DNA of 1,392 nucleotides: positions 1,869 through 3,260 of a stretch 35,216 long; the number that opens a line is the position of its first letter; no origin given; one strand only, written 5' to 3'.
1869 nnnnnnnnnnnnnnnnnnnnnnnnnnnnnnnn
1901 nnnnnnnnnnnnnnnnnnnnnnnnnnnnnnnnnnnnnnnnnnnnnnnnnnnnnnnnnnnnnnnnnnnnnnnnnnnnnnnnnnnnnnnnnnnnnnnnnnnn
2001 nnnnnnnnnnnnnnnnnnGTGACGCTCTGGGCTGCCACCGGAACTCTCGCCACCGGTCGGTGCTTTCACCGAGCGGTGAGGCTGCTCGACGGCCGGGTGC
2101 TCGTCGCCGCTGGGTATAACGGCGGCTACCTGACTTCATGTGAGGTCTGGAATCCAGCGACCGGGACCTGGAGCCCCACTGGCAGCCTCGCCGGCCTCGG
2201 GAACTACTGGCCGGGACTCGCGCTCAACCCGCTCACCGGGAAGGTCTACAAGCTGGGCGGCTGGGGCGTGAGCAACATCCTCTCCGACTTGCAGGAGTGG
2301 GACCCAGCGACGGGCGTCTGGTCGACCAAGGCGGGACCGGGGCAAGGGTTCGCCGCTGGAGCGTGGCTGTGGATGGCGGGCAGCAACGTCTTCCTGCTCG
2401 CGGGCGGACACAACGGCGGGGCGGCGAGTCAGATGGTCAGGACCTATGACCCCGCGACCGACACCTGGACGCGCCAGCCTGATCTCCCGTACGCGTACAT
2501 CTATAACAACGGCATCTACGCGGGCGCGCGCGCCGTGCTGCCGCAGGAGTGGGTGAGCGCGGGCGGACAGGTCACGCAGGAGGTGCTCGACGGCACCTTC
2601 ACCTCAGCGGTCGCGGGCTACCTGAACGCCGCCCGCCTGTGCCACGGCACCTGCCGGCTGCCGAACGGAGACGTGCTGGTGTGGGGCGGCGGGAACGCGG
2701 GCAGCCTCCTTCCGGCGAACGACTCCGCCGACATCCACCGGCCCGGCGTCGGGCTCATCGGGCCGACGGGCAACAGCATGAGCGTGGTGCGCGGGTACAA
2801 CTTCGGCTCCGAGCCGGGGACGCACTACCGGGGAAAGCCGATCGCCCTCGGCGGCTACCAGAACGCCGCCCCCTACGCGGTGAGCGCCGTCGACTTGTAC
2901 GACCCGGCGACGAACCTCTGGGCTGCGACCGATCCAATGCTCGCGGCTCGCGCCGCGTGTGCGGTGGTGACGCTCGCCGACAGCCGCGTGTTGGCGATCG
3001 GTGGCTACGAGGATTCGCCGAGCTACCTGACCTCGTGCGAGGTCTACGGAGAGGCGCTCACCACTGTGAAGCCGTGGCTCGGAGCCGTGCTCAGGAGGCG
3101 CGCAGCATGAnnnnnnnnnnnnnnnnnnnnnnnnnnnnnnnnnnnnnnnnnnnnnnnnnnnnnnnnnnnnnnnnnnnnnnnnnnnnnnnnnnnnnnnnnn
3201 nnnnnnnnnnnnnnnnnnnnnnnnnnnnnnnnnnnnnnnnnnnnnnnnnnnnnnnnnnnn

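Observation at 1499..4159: A 2.7-kb accessory island (zinc-ribbon protein, 69-aa ORF, Kelch beta-propeller, Ig-like protein) wedged between portal and prohead protease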

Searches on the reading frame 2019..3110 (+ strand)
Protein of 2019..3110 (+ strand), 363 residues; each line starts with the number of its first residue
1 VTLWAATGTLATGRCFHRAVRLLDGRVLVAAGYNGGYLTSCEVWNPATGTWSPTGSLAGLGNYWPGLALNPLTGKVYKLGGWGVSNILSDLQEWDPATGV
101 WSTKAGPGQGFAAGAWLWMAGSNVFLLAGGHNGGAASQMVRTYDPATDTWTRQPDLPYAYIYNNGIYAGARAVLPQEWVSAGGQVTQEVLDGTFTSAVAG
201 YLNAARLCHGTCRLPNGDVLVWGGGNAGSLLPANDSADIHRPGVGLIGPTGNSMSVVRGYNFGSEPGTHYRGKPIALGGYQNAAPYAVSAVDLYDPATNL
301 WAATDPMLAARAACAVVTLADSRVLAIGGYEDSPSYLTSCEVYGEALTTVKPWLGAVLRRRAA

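Call 4: search_protein_families(library=pfam, proteins=[window:2019-3110:+], max_evalue=0.1)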
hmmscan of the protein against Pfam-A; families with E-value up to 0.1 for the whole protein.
window:2019-3110:+ (363 aa): 7 families
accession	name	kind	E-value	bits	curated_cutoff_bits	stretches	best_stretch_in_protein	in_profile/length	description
PF01344.31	Kelch_1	-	1.7e-25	88.6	20.1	3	15-56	2-44/46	Kelch motif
PF13964.12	Kelch_6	-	1.7e-20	72.7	25.3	2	15-57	3-46/50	Kelch motif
PF13418.12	Kelch_4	-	4.1e-16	59.1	21.6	1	13-57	1-47/49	Galactose oxidase, central domain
PF07646.21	Kelch_2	-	1e-13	50.9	21.3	1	19-56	6-46/48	Kelch motif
PF24681.1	Kelch_KLHDC2_KLHL20_DRC7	-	2.1e-11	44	50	1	5-153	42-194/221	KLHDC2/KLHL20/DRC7 Kelch-repeats domain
PF13415.12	Kelch_3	-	1.4e-08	35.2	22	0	278-317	8-46/48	Galactose oxidase, central domain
PF25210.1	Kelch_FKB95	-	1.1e-05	25.7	70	0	17-79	82-147/268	FKB95, Kelch-repeats domain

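Call 5: search_protein_families(library=phrogs, proteins=[window:2019-3110:+], max_evalue=0.01)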
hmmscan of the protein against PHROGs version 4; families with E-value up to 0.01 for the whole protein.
window:2019-3110:+ (363 aa): 5 families
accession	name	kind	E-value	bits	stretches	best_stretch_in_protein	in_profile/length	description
phrog_16216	-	unknown function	7.6e-24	85.4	2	3-169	234-395/418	-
phrog_12615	-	unknown function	1.1e-07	32.3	1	26-166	49-187/290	-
phrog_16120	-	head and packaging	9.4e-07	29.1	1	52-151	281-378/511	virion structural protein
phrog_11786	-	unknown function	0.00026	20.8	0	282-333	143-194/463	-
phrog_8229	-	unknown function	0.00028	21.3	0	73-157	167-252/382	-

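Call 8: find_encoding_contigs(protein=window:2019-3110:+, flank=10000, max_places=6)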
Protein window:2019-3110:+ (363 aa): 1 contig read that carries it; 1 place shown.
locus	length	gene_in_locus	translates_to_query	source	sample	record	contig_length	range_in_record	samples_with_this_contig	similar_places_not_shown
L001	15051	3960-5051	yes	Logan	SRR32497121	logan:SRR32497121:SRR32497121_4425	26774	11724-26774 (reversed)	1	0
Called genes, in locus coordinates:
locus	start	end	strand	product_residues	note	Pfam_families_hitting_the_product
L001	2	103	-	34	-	?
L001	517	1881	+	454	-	PF03237:Terminase_6N, PF17289:Terminase_6C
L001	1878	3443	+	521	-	PF04860:Phage_portal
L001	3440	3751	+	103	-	PF20137:BubE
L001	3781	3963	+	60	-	-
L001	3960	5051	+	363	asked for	PF13415:Beta-prop_FBX42 (faint), PF13418:Beta-prop_TYW4 (faint), PF13964:Beta-prop_Calicin (faint), PF24681:Kelch_KLHDC2_KLHL20_DRC7 (weak), PF25210:Kelch_FKB95 (faint), PF01344:Kelch_1 (weak), PF07646:Kelch_2 (faint)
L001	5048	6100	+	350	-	-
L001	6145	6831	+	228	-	-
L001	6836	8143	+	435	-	PF05065:Phage_capsid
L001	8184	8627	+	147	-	-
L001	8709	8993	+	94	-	-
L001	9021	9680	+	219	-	-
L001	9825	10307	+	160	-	-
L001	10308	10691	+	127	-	PF04883:HK97-gp10_like (weak)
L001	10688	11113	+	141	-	PF12691:Phage_tail_terminator_6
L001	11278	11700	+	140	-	PF06199:Phage_tail_2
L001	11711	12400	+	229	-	-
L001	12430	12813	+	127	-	-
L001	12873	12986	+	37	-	-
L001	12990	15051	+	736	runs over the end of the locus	-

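Call 9: search_protein_families(library=ncbifam, proteins=[window:2019-3110:+], max_evalue=0.1)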
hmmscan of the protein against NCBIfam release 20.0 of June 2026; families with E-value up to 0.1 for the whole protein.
window:2019-3110:+ (363 aa): 2 families
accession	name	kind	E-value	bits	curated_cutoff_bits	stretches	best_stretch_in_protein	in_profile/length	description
NF052501.1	RdCuOxGlxASco2837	equivalog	3.3e-06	25.6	800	1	294-333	270-309/645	radical copper oxidase GlxA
NF010067.0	PRK13547.1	equivalog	0.08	12.2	374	0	304-344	213-253/272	heme ABC transporter ATP-binding protein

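Call 10: find_homologous_proteins(query=window:2019-3110:+, max_evalue=0.001)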
Query window:2019-3110:+ (363 aa): 1437 proteins with E <= 0.001 among 8000 candidates; the best 120 are listed.
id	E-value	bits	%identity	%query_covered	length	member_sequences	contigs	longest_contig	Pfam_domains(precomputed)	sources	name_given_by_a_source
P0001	6.5e-244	827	100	100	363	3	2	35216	PF07646.22,PF13418.13,PF13964.13,PF24681.2,PF13415.13,PF01344.32,PF25210.2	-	-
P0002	2.9e-58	216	32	97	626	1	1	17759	PF24996.1,PF07646.22,PF13418.13,PF07250.18,PF13964.13,PF24681.2,PF17164.11,PF13415.13,PF24981.2,PF01344.32,PF25210.2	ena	-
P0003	1.7e-54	204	30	94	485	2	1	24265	PF07646.22,PF13418.13,PF12768.14,PF24681.2,PF17164.11,PF13415.13,PF24981.2,PF01344.32,PF25210.2,PF24996.1,PF07250.18,PF13964.13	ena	-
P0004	6.9e-51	192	31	90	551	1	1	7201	PF07646.22,PF13418.13,PF24681.2,PF17164.11,PF13415.13,PF24981.2,PF01344.32,PF25210.2,PF24996.1,PF07250.18,PF13964.13,PF04862.19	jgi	jgi:choice-of-anchor C domain-containing protein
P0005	6.2e-50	189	32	94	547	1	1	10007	PF07646.22,PF13418.13,PF24681.2,PF13415.13,PF24981.2,PF01344.32,PF25210.2,PF18755.7,PF24996.1,PF07250.18,PF13964.13,PF04862.19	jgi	jgi:choice-of-anchor C domain-containing protein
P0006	1.1e-47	181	31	94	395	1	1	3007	PF24996.1,PF07646.22,PF13418.13,PF07250.18,PF13964.13,PF24681.2,PF17164.11,PF13415.13,PF24981.2,PF01344.32,PF25210.2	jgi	jgi:hypothetical protein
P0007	2.2e-47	180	30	94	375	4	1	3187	PF18755.7,PF24996.1,PF07646.22,PF13418.13,PF07250.18,PF13964.13,PF24681.2,PF17164.11,PF13415.13,PF24981.2,PF01344.32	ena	-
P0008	2.6e-46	177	29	94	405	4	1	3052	PF07646.22,PF13418.13,PF24681.2,PF13415.13,PF24981.2,PF13540.13,PF01344.32,PF25210.2,PF25390.2,PF24996.1,PF07250.18,PF13964.13,PF13854.13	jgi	-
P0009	1.2e-45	174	31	95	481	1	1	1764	PF24996.1,PF07646.22,PF13418.13,PF07250.18,PF13964.13,PF24681.2,PF13415.13,PF24981.2,PF12904.14,PF01344.32,PF25210.2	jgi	jgi:hypothetical protein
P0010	9.5e-45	172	28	90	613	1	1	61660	PF24996.1,PF07646.22,PF13418.13,PF07250.18,PF13964.13,PF24681.2,PF13415.13,PF24981.2,PF01344.32,PF25210.2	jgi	jgi:N-acetylneuraminic acid mutarotase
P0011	9.1e-44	168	31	98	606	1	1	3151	PF24996.1,PF07646.22,PF13418.13,PF07250.18,PF24681.2,PF13415.13,PF24981.2,PF01344.32,PF25210.2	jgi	-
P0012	1.0e-43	168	30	94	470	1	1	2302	PF07646.22,PF13418.13,PF07250.18,PF13964.13,PF24681.2,PF17164.11,PF13415.13,PF24981.2,PF01344.32,PF25210.2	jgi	jgi:hypothetical protein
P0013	1.2e-43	168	30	98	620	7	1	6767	PF24996.1,PF07646.22,PF13418.13,PF07250.18,PF13964.13,PF24681.2,PF13415.13,PF24981.2,PF01344.32,PF25210.2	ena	-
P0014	1.4e-43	168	31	94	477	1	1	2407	PF24996.1,PF07646.22,PF13418.13,PF07250.18,PF13964.13,PF24681.2,PF13415.13,PF24981.2,PF01344.32,PF25210.2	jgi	jgi:hypothetical protein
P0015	1.7e-43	167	30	94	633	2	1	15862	PF07646.22,PF13418.13,PF24681.2,PF13415.13,PF24981.2,PF01344.32,PF25210.2,PF10584.15,PF24996.1,PF07250.18,PF13964.13,PF05345.19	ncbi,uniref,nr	ncbi:putative Ig domain-containing protein [Paraburkholderia sp. CNPSo 3274]|uniref:kelch repeat-con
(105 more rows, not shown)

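Call 14: search_dna_similar(query=window:2019-3110:+, collection=phages, mode=protein, max_evalue=0.001, max_rows=30)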
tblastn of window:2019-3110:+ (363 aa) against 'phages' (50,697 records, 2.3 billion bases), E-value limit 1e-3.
Records with a match: 9; places in all: 9; records where one place covers at least 80% of the query: 0.
Best place of each record, by identity: <60% 9.
By first word of the organism name: Brevibacillus 7; Myxococcus 1; Paenibacillus 1.
By host as written in the record: Brevibacillus laterosporus 7; Myxococcus sp. 1; Paenibacillus larvae subsp. larvae strain Eric_V 1.
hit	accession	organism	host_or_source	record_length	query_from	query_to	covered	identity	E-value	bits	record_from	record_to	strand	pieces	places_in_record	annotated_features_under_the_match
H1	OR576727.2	Myxococcus phage Mx1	Myxococcus sp.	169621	19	305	79%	28.7%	1e-4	50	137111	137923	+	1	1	kelch repeat protein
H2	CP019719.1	Paenibacillus phage phiERICV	Paenibacillus larvae subsp. larvae ...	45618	26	177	42%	26.1%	2e-5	53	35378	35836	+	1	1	phage structural protein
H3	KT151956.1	Brevibacillus phage Osiris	Brevibacillus laterosporus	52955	22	168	40%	25.0%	4e-4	49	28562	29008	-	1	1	putative kelch repeat protein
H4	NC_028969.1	Brevibacillus phage Osiris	Brevibacillus laterosporus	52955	22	168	40%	25.0%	4e-4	49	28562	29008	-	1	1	galactose oxidase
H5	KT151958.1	Brevibacillus phage Powder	Brevibacillus laterosporus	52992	22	168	40%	25.0%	4e-4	49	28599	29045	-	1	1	putative kelch repeat protein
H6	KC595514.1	Brevibacillus phage Jimmer2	Brevibacillus laterosporus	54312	22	168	40%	25.0%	4e-4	49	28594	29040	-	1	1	kelch repeat protein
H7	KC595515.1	Brevibacillus phage Jimmer1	Brevibacillus laterosporus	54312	22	168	40%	25.0%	4e-4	49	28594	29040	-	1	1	kelch repeat protein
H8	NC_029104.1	Brevibacillus phage Jimmer1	Brevibacillus laterosporus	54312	22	168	40%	25.0%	4e-4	49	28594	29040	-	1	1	galactose oxidase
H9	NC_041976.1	Brevibacillus phage Jimmer2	Brevibacillus laterosporus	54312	22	168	40%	25.0%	4e-4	49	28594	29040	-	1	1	galactose oxidase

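Call 17: find_related_loci(query=L001:1878-3443:+, collection=viral_contigs, flank=8000)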
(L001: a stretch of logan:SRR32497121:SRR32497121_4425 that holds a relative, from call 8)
Query L001:1878-3443:+ (521 aa) in viral_contigs; peptide patterns used: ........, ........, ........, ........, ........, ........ (x = any residue, [..] = any of these).
8 stretches matched a pattern; 8 encode a relative of the query (tblastn E <= 1e-3); 8 distinct loci.
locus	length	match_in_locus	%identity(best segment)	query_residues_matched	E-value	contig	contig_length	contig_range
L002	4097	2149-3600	62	10-496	0e+0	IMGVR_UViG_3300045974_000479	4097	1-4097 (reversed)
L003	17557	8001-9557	56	1-506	9e-178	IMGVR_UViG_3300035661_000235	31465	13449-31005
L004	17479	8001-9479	53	6-506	5e-170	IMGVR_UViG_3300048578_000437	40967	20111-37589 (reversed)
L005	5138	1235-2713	54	6-505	1e-169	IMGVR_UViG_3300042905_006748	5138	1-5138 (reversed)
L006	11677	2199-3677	54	6-505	4e-166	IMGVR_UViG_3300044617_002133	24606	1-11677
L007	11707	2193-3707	52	2-505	8e-160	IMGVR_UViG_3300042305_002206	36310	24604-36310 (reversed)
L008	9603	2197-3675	53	1-504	3e-153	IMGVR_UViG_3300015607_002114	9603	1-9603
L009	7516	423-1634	42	37-471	3e-106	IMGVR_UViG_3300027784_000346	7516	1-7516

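Call 19: find_related_loci(query=L001:1878-3443:+, collection=genome_contigs, flank=8000)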
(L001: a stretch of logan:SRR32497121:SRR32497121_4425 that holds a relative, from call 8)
Query L001:1878-3443:+ (521 aa) in genome_contigs; peptide patterns used: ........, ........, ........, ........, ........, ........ (x = any residue, [..] = any of these).
98 stretches matched a pattern, but none encodes a relative of the query by tblastn (E <= 1e-3).

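Call 66: predict_structure(alignment_id=A3)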
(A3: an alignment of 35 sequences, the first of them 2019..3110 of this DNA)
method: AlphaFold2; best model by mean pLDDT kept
length: 363 residues; sequences in the alignment: 35
mean_pLDDT: 85.9   pTM: 0.87
mean pLDDT of the five models: 85.9, 85.4, 85.2, 84.2, 84.1
residues with pLDDT >= 90: 212; 70-90: 98; 50-70: 45; < 50: 8
segments of 3 or more residues with pLDDT < 50: 178-183
pLDDT, mean of each block of 10 residues (from residue 1): 89 95 97 94 96 91 87 95 92 97 95 89 88 90 96 90 75 57 56 78 84 90 73 88 81 90 73 93 82 95 96 94 95 90 75 54 54
secondary structure, 60 per line:
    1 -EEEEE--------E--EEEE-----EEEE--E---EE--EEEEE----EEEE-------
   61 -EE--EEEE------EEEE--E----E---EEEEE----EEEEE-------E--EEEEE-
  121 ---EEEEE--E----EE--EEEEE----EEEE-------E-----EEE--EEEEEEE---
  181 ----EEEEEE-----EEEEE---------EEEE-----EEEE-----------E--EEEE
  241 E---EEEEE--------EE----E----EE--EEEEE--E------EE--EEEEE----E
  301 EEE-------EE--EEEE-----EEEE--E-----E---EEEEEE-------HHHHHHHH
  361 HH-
elements in order: E2-6 E18-21 E27-30 E41-45 E50-53 E66-69 E76-79 E91-95 E100-104 E115-119 E124-128 E140-144 E149-152 E166-168 E171-177 E185-190 E196-200 E210-213 E219-222 E237-241 E245-249 E273-277 E291-295 E300-303 E315-318 E324-327 E340-345 H353-362

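Call 70: fold_search(model_id=the predicted structure, library=pdb)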
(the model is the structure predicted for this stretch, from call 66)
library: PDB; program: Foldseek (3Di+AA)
matches with E <= 10: 1664; with E <= 0.001: 1074
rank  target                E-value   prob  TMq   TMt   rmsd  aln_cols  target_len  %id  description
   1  6n3h_A                2.6e-19  1.00  0.62  0.73   4.1       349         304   18  Crystal structure of Kelch domain of the human NS1 binding protein (released 2018-12-12)
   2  6hrl_A                3.6e-19  1.00  0.60  0.74   4.4       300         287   21  Crystal structure of the Kelch domain of human KLHL17 (released 2018-10-17)
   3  5yy8                  1.3e-18  1.00  0.61  0.76   4.1       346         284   18  Crystal structure of the Kelch domain of human NS1-BP (released 2018-03-14)
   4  8pjr                  2.5e-18  1.00  0.60  0.75   4.4       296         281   23  Crystal structure of the SAKe6AC-LB protein (released 2024-07-10)
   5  7q58                  8.3e-18  1.00  0.59  0.74   4.5       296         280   21  Crystal structure of the SAKe6BR designer protein (released 2023-02-22)
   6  7pvp                  1.3e-17  1.00  0.60  0.76   4.4       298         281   21  Crystal structure of the SAKe6BC designer protein (released 2023-01-18)
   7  7opu                  1.7e-17  1.00  0.60  0.75   4.5       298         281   21  Self-assembled crystal structure of the computationally designed SAKe6BE-3HH protein (released 2022-12-14)
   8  6n3h_B                1.7e-17  1.00  0.59  0.75   4.6       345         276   18  Crystal structure of Kelch domain of the human NS1 binding protein (released 2018-12-12)
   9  8pjx                  2.3e-17  1.00  0.59  0.74   4.6       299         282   20  Crystal structure of the computationally designed SAKe6FR protein (released 2024-07-10)
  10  7ona                  3.4e-17  1.00  0.58  0.73   4.7       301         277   22  Crystal structure of the computationally designed SAKe6AC protein (released 2022-12-14)
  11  8pjw_A                3.7e-17  1.00  0.61  0.76   4.3       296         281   21  Crystal structure of the computationally designed SAKe6FE protein (released 2024-07-10)
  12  7op4                  4.3e-17  1.00  0.59  0.75   4.5       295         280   21  Crystal structure of the computationally designed SAKe6BE-3HH protein (released 2022-12-14)
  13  8pjy                  4.3e-17  1.00  0.61  0.74   4.5       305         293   22  Crystal structure of the computationally designed SAKe6EEref protein (released 2024-07-10)
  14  7ong                  4.9e-17  1.00  0.60  0.71   4.7       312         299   21  Crystal structure of the computationally designed SAKe6BE-L1 protein (released 2022-12-14)
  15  8pjs                  6.6e-17  1.00  0.59  0.76   4.4       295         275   21  Crystal structure of the computationally designed SAKe6CEref protein (released 2024-07-10)
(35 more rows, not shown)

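Call 71: find_related_loci(query=L001:1878-3443:+, collection=metagenome_contigs, flank=7000)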
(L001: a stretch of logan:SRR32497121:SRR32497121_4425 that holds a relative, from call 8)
Query L001:1878-3443:+ (521 aa) in metagenome_contigs; peptide patterns used: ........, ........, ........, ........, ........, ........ (x = any residue, [..] = any of these).
94 stretches matched a pattern; 4 encode a relative of the query (tblastn E <= 1e-3); 4 distinct loci.
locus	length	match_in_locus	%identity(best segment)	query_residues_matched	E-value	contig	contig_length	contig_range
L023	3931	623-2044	56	13-505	2e-176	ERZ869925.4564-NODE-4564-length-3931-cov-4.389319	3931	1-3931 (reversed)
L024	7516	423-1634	42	37-471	6e-107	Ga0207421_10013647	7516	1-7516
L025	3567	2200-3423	43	19-442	5e-107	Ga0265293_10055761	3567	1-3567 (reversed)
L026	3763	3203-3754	39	19-218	6e-32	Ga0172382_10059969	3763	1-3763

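Call 75: find_related_loci(query=A4, collection=genome_contigs, flank=8000)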
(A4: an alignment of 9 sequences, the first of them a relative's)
Query A4 (521 aa) in genome_contigs; peptide patterns used: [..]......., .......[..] (x = any residue, [..] = any of these).
123 stretches matched a pattern; 11 encode a relative of the query (tblastn E <= 1e-3); 11 distinct loci.
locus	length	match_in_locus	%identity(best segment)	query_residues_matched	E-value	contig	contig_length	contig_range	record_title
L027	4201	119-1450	55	7-464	4e-165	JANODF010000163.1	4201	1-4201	MAG: Archangium sp. isolate VAR_17_metabat_192 VAR_17_k141_3625960, whole genome shotgun sequence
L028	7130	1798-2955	43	36-447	1e-101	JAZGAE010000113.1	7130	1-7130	MAG: Alphaproteobacteria bacterium isolate SCS1bin.19 SCS1bin.19_113, whole genome shotgun sequence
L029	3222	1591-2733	39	44-459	6e-101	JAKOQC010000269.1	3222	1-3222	MAG: bacterium isolate all_maxbin.105 k201_809524, whole genome shotgun sequence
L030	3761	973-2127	38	39-459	2e-97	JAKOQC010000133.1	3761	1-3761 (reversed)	MAG: bacterium isolate all_maxbin.105 k201_374296, whole genome shotgun sequence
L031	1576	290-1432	38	44-459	8e-99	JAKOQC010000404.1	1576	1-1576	MAG: bacterium isolate all_maxbin.105 k201_1259219, whole genome shotgun sequence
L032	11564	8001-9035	34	154-491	6e-58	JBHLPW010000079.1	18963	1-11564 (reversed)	MAG: Promethearchaeota archaeon isolate H3B.172 H3B.172@5618, whole genome shotgun sequence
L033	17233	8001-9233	34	22-445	4e-57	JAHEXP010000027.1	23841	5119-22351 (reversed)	MAG: Coriobacteriia bacterium isolate nzgw107 NODE_1161_length_23842_cov_4.300240, whole genome shotgun sequence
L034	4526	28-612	45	48-273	5e-54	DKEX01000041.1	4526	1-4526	MAG TPA_asm: Firmicutes bacterium UBA6811 UBA6811_contig_14991, whole genome shotgun sequence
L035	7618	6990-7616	41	48-286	5e-50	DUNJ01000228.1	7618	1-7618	MAG TPA_asm: Tepidimicrobium sp. isolate AS05jafATM_55 11282_AS05, whole genome shotgun sequence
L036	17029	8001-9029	29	129-461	3e-41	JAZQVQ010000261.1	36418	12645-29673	MAG: Eubacteriales bacterium isolate T1900045168_TC20190162.MAGScoT_cleanbin_000007 SGB_5174_k141_190657, whole genome s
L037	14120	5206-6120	29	155-450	6e-39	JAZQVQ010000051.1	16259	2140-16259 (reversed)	MAG: Eubacteriales bacterium isolate T1900045168_TC20190162.MAGScoT_cleanbin_000007 SGB_5174_k141_277403, whole genome s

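Call 78: search_protein_families(library=padloc, proteins=[window:2019-3110:+], max_evalue=0.01)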
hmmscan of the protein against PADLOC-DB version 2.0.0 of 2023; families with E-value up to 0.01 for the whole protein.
window:2019-3110:+ (363 aa): 0 families
